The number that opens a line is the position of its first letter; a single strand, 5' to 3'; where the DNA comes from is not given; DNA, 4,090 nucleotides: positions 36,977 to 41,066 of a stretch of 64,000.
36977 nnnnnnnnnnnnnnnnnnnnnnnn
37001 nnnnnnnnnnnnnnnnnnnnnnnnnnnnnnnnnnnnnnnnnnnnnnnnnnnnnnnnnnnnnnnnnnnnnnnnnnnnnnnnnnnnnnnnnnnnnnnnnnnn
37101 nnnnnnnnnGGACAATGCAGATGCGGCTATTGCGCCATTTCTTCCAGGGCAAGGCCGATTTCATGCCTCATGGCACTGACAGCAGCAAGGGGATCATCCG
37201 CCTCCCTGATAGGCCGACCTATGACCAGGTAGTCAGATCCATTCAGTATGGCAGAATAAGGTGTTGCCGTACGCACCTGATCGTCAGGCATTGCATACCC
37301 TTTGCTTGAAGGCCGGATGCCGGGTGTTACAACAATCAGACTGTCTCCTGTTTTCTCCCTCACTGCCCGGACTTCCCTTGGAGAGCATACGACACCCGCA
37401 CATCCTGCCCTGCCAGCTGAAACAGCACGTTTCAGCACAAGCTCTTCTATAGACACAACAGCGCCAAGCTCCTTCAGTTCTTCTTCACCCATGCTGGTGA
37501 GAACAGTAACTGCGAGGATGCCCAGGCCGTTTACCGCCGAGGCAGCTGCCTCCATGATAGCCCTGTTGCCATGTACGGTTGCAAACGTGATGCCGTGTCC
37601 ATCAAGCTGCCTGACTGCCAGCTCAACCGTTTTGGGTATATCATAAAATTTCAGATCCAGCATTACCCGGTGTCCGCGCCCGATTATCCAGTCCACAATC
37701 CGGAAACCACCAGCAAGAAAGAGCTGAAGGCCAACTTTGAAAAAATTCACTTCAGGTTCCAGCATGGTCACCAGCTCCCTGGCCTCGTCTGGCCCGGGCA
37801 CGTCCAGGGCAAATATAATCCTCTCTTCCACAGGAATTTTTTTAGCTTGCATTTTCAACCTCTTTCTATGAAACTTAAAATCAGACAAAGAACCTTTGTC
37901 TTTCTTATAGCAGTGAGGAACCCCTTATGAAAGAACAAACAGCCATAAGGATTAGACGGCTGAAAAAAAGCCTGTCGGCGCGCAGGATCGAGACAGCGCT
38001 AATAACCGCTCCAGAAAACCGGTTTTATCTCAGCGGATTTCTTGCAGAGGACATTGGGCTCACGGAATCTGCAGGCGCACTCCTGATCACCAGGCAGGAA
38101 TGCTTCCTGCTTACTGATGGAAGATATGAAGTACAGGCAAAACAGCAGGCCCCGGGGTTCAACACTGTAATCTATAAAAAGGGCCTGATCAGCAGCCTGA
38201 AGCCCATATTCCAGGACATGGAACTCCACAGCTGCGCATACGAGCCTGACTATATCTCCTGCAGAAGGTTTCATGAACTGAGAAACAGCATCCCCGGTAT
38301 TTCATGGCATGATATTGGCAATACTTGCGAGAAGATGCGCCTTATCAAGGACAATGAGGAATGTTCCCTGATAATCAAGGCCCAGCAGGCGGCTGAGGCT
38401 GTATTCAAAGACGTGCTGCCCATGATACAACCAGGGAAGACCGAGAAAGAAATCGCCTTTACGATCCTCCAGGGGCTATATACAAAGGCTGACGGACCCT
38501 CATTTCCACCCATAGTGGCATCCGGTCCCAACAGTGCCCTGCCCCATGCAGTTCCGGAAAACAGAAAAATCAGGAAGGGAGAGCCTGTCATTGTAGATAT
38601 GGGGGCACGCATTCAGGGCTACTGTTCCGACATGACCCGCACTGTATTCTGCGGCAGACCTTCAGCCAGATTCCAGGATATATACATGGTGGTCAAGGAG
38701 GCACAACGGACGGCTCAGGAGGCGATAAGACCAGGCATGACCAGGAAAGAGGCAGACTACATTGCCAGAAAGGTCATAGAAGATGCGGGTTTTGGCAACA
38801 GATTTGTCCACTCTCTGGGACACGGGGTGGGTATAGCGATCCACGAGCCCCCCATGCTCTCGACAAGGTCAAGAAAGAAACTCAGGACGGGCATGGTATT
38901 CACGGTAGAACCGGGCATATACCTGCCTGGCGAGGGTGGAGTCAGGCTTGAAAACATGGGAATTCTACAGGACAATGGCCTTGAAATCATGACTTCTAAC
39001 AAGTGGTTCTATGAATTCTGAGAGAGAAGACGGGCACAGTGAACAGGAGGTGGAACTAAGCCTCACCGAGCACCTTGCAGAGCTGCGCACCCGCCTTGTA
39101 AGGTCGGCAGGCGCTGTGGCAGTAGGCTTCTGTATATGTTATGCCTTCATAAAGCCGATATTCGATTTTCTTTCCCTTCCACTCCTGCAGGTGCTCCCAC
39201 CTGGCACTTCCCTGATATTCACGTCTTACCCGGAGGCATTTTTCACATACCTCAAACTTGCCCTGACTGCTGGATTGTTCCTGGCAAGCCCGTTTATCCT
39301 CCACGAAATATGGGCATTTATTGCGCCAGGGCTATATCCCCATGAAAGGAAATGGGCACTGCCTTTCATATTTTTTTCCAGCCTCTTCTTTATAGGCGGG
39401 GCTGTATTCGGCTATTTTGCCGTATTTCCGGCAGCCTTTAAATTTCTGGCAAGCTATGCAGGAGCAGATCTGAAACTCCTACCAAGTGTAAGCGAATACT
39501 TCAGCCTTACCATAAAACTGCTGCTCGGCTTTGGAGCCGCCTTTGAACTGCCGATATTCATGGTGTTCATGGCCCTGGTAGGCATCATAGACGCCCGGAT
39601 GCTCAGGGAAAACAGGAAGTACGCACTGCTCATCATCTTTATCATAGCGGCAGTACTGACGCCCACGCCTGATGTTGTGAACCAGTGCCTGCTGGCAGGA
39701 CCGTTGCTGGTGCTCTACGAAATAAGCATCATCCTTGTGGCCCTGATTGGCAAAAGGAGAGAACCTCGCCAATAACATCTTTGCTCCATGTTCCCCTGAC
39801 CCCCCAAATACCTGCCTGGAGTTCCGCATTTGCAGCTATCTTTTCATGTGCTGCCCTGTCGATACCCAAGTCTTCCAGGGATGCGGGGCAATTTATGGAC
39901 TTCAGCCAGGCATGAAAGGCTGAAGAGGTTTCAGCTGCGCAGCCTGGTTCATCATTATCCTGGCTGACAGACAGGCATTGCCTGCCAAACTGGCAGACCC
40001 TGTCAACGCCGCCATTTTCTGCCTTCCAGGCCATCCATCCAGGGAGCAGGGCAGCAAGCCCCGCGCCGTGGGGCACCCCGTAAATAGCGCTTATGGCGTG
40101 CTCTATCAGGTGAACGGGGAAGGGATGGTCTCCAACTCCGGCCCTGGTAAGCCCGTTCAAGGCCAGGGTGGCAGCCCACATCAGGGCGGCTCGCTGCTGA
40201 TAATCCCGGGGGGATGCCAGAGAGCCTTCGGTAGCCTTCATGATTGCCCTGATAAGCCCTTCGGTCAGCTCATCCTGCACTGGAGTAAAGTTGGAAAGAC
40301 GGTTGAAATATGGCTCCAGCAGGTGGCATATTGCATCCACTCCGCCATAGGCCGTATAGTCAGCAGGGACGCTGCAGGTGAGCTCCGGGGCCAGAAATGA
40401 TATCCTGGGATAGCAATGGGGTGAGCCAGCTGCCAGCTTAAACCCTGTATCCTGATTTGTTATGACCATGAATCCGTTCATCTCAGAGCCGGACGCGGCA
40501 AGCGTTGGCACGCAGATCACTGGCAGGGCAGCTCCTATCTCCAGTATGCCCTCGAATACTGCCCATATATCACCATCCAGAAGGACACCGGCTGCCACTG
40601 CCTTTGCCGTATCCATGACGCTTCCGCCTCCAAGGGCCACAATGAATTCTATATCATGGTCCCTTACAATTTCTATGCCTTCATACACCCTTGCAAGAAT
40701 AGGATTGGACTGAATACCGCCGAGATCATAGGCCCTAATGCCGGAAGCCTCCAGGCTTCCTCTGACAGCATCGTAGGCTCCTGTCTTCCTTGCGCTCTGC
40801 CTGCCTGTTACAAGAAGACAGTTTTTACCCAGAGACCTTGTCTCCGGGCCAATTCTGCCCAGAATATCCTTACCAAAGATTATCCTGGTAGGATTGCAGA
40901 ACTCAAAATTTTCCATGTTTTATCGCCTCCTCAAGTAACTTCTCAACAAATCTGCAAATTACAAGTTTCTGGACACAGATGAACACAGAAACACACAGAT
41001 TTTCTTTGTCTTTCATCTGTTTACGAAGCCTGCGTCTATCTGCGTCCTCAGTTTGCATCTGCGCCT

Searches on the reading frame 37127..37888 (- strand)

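Call 73: search_protein_families(library=pfam, proteins=[window:37127-37888:-], max_evalue=0.00001)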
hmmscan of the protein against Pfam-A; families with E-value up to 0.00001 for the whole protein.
window:37127-37888:- (253 aa): 1 family
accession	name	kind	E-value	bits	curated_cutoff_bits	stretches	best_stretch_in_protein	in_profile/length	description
PF00215.30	OMPdecase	-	1.8e-46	159.2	27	1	23-239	2-220/221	Orotidine 5'-phosphate decarboxylase / HUMPS family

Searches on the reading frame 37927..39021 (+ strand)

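Call 73: search_protein_families(library=pfam, proteins=[window:37927-39021:+], max_evalue=0.00001)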
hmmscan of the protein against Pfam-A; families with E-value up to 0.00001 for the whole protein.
window:37927-39021:+ (364 aa): 2 families
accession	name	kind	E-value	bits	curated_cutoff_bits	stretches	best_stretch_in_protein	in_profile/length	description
PF00557.29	Peptidase_M24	-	1.4e-67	228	23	1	149-345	3-204/208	Metallopeptidase family M24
PF01321.24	Creatinase_N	-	3.5e-24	86.2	22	1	8-140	1-128/128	Creatinase/Prolidase N-terminal domain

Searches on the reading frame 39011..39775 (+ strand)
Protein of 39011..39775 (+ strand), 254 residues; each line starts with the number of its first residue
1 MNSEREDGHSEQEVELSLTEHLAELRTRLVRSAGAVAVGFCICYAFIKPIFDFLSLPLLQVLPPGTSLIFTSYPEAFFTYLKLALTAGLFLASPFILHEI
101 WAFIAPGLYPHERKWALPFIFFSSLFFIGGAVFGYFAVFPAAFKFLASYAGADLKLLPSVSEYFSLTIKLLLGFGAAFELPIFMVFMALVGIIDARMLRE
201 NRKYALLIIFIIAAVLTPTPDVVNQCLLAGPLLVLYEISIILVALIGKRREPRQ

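Call 73: search_protein_families(library=pfam, proteins=[window:39011-39775:+], max_evalue=0.00001)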
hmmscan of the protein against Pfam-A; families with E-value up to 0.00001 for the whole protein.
window:39011-39775:+ (254 aa): 1 family
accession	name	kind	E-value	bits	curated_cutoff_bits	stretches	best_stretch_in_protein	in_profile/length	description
PF00902.23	TatC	-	3.7e-74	249.5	25.1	1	20-231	1-208/208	Sec-independent protein translocase protein (TatC)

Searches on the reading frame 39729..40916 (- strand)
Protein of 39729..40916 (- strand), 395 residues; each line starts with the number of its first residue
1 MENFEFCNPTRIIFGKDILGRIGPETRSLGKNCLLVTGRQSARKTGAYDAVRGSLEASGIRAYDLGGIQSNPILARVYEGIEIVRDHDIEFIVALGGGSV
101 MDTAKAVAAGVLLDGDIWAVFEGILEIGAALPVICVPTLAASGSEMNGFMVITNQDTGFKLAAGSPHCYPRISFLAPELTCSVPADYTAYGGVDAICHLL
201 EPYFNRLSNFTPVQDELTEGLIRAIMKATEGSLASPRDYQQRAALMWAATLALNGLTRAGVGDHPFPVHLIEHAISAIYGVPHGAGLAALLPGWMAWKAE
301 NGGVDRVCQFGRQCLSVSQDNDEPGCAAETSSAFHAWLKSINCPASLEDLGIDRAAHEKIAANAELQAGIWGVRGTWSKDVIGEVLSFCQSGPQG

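Call 73: search_protein_families(library=pfam, proteins=[window:39729-40916:-], max_evalue=0.00001)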
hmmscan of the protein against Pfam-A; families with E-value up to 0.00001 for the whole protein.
window:39729-40916:- (395 aa): 3 families
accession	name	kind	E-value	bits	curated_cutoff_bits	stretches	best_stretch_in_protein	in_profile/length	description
PF00465.25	Fe-ADH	-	3.2e-44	150.9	31.3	1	9-177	1-168/168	Iron-containing alcohol dehydrogenase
PF25137.1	ADH_Fe_C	-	2.4e-27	96.3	27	1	188-368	1-172/194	Fe-containing alcohol dehydrogenase family, C-terminal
PF13685.12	Fe-ADH_2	-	1.3e-07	32.1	28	1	30-109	19-95/149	Iron-containing alcohol dehydrogenase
